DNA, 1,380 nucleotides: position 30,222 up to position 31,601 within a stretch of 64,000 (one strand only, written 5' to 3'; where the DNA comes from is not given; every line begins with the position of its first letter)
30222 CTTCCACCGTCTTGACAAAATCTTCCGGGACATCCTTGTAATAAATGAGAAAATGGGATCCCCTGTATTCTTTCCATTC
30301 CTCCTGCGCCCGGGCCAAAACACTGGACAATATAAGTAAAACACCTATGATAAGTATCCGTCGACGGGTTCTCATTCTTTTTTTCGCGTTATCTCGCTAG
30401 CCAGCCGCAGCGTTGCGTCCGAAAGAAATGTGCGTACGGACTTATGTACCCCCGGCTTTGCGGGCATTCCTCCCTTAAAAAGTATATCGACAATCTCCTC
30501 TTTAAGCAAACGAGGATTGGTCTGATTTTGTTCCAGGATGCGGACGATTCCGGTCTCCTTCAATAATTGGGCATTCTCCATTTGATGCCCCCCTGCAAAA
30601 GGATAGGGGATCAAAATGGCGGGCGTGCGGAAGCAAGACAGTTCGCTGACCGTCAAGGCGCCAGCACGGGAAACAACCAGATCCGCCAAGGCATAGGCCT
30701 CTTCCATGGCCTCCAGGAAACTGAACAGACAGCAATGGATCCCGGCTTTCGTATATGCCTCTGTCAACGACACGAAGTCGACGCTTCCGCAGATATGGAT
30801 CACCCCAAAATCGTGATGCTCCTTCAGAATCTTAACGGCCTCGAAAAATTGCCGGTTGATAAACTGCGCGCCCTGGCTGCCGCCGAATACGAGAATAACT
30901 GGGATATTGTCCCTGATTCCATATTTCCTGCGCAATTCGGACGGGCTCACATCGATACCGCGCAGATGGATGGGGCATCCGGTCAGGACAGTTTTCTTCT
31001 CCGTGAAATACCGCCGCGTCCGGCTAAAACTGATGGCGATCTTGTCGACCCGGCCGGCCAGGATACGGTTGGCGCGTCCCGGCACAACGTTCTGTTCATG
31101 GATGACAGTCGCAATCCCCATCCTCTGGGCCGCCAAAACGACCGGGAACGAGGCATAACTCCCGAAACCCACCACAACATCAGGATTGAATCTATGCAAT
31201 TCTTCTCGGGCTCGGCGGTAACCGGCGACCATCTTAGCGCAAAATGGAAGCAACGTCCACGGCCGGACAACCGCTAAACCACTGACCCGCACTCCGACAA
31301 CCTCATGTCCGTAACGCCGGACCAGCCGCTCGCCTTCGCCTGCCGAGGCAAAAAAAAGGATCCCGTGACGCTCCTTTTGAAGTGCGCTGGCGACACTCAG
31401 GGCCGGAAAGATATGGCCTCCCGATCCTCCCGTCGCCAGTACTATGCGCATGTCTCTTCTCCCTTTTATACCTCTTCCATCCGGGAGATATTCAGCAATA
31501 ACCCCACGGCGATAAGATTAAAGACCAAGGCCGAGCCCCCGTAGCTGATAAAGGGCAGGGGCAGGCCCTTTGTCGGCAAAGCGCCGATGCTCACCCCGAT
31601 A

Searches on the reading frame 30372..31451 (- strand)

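Call 81: search_protein_families(library=pfam, proteins=[window:30372-31451:-], max_evalue=0.00001)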
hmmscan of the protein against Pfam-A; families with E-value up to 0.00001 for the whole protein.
window:30372-31451:- (359 aa): 4 families
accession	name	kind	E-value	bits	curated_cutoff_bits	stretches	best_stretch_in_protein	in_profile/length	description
PF04101.22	Glyco_tran_28_C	-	2.6e-35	122.3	22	1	185-327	1-144/166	Glycosyltransferase family 28 C-terminal domain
PF03033.26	Glyco_transf_28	-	2e-32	112.6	26.2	1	3-140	1-139/139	Glycosyltransferase family 28 N-terminal domain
PF13439.12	Glyco_transf_4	-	5.1e-08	33.6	28.5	1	19-124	10-108/170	Glycosyltransferase Family 4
PF13579.12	Glyco_trans_4_4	-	7.1e-08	33.4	29.7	1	17-127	7-109/158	Glycosyl transferase 4-like domain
